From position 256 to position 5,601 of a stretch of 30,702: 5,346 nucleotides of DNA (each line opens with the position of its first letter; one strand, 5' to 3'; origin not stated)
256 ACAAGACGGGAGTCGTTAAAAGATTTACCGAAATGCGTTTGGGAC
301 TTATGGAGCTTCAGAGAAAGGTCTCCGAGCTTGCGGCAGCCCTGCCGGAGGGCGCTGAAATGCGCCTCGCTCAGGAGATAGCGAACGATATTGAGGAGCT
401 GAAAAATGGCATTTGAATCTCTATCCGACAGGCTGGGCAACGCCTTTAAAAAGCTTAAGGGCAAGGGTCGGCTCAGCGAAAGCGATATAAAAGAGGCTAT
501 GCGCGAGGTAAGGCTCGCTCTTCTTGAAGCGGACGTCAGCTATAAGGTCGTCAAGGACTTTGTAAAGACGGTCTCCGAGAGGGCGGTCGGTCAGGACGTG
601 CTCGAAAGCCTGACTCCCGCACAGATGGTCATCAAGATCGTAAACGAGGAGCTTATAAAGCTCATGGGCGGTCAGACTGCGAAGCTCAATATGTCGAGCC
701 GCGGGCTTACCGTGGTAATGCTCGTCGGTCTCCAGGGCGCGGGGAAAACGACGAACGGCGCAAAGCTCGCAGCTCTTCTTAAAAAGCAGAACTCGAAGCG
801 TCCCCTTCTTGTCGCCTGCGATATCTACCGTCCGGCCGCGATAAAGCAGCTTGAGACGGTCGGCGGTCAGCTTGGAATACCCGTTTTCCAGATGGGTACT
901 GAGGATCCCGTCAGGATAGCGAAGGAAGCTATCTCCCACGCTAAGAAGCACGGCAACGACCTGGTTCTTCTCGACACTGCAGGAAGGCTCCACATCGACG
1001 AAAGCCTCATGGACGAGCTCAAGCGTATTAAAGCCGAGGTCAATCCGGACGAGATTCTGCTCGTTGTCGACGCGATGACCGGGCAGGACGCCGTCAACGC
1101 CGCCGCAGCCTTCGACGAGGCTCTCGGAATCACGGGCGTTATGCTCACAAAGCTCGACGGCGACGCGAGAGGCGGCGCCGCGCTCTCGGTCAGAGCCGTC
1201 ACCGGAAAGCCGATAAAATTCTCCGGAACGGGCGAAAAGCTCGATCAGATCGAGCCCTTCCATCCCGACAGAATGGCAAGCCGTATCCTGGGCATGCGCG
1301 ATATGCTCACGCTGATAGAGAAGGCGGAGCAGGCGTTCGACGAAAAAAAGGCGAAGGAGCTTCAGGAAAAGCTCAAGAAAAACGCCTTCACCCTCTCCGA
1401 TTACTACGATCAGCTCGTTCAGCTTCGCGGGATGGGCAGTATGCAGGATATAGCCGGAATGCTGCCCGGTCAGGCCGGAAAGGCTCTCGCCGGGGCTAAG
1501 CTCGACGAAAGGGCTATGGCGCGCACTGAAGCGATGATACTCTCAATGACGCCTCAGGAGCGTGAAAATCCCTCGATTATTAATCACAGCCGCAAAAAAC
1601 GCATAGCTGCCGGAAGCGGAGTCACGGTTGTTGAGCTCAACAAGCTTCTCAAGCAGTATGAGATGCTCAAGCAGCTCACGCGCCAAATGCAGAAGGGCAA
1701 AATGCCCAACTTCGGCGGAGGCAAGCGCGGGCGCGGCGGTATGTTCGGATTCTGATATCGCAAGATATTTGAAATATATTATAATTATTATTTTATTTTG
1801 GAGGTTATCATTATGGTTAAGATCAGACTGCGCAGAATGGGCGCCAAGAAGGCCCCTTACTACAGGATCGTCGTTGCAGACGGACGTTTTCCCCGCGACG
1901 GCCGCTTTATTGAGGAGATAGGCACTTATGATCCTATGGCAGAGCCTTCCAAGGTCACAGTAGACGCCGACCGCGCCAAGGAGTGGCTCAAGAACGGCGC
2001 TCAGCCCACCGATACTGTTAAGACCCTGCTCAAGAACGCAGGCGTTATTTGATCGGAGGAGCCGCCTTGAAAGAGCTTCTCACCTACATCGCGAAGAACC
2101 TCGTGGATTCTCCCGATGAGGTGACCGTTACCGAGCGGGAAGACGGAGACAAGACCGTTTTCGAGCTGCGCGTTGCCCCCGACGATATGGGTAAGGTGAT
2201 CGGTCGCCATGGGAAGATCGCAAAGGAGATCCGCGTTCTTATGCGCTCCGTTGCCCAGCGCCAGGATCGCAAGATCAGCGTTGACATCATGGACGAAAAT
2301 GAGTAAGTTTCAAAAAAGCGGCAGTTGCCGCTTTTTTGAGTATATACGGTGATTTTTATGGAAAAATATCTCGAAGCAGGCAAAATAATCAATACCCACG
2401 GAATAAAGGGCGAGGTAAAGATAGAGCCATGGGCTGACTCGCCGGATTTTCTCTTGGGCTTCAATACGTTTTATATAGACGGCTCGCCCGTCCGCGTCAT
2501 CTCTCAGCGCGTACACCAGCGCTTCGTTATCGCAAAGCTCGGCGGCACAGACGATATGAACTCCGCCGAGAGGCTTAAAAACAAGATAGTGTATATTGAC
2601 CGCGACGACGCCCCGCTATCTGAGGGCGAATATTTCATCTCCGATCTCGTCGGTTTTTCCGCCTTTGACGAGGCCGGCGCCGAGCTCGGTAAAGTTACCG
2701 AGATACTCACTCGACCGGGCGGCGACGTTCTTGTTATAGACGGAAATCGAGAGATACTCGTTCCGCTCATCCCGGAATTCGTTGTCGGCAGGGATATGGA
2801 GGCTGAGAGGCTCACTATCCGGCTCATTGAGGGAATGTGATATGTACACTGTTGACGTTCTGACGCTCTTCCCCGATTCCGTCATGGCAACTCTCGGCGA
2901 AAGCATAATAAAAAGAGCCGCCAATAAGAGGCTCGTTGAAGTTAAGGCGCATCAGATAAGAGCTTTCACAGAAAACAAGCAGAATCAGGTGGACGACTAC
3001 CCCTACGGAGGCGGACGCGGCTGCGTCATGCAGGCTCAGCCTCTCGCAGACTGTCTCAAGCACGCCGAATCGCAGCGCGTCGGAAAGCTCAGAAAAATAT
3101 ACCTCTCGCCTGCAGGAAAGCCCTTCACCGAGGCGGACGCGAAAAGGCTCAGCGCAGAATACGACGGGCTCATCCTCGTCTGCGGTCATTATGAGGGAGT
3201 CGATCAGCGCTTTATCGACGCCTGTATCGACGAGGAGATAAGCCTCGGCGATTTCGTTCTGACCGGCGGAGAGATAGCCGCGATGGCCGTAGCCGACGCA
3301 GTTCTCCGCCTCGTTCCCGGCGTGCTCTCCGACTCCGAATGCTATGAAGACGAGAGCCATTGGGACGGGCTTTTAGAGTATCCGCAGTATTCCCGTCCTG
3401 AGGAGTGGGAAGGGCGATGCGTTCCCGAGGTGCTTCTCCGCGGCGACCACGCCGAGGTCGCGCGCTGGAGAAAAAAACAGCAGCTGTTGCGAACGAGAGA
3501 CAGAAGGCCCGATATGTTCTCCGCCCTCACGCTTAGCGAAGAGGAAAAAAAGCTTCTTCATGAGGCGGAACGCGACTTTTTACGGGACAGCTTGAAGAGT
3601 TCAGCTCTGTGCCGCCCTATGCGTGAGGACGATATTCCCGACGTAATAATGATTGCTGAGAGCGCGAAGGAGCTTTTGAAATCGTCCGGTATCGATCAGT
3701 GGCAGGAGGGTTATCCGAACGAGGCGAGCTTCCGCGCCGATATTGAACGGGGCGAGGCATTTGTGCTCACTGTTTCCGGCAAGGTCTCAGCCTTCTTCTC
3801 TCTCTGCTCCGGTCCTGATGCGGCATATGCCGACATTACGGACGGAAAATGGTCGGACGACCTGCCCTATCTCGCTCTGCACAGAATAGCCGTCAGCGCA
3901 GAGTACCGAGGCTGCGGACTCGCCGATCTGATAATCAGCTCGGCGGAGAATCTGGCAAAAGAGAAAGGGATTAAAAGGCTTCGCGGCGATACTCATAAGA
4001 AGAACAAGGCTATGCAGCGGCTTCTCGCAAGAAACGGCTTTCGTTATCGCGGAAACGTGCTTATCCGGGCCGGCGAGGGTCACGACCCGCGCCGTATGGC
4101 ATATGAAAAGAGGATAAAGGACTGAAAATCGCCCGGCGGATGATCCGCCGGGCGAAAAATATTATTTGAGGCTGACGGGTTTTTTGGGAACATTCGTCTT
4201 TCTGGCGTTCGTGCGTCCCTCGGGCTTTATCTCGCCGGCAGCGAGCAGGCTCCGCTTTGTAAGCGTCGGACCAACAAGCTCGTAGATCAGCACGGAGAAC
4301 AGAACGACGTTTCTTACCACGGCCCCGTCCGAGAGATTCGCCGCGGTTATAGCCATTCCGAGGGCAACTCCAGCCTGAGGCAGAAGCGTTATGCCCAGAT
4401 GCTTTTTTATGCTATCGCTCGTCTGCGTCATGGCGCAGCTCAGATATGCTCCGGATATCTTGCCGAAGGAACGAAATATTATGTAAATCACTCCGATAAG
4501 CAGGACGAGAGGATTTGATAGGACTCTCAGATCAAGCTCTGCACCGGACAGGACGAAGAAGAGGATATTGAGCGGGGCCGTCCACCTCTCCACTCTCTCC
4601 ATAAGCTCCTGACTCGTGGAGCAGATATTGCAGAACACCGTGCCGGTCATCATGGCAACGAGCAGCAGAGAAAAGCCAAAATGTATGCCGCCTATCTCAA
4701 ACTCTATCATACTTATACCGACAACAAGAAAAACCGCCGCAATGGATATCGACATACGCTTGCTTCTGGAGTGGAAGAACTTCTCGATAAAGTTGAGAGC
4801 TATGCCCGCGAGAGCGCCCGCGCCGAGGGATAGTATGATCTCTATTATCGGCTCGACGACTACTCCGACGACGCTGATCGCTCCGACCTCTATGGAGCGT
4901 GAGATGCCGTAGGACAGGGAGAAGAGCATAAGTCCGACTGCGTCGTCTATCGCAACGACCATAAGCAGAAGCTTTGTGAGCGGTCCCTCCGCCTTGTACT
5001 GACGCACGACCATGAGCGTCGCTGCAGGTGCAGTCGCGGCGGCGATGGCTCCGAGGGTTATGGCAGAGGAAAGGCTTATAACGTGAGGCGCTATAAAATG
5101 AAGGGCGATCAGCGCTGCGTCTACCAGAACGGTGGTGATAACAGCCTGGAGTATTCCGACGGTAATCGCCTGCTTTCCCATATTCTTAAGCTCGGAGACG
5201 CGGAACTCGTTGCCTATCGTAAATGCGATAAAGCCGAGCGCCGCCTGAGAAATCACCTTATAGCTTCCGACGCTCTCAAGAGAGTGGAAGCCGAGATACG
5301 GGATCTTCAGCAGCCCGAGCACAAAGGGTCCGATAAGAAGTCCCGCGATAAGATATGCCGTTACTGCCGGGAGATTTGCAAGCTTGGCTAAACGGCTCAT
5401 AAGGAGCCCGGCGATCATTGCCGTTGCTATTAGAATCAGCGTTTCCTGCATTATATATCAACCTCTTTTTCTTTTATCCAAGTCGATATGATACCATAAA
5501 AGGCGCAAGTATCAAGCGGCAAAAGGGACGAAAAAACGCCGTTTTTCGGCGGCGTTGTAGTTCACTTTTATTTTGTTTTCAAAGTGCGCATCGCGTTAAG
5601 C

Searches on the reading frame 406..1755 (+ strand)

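Call 35: search_protein_families(library=pfam, proteins=[window:406-1755:+], max_evalue=0.00001)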
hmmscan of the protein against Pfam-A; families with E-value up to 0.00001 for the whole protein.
window:406-1755:+ (449 aa): 3 families
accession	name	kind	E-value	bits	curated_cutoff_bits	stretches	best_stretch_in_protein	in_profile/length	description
PF00448.28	SRP54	-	1.5e-76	256.9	22.7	1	102-296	2-196/196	SRP54-type protein, GTPase domain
PF02978.25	SRP_SPB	-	8.4e-32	109.9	27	1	328-423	2-89/91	Signal peptide binding domain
PF02881.24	SRP54_N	-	5.1e-23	81.5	22.4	1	6-83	1-75/75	SRP54-type protein, helical bundle domain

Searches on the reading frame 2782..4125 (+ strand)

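Call 35: search_protein_families(library=pfam, proteins=[window:2782-4125:+], max_evalue=0.00001)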
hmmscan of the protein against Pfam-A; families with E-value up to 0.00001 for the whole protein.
window:2782-4125:+ (447 aa): 3 families
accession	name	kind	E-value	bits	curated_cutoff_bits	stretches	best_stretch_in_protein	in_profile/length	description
PF01746.26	tRNA_m1G_MT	-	1.4e-57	195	27.3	1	44-243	2-195/195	tRNA (Guanine-1)-methyltransferase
PF00583.31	Acetyltransf_1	-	5.9e-11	43.1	20.7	1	296-420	5-116/116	Acetyltransferase (GNAT) family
PF13508.13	Acetyltransf_7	-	3.2e-06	27.9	27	1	349-421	28-83/84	Acetyltransferase (GNAT) domain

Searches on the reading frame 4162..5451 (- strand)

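Call 35: search_protein_families(library=pfam, proteins=[window:4162-5451:-], max_evalue=0.00001)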
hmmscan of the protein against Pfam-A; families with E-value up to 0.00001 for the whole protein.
window:4162-5451:- (429 aa): 1 family
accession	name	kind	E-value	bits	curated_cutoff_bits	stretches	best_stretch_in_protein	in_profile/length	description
PF00999.27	Na_H_Exchanger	-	1.3e-28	100.4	26.2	1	8-397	1-368/375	Sodium/hydrogen exchanger, transmembrane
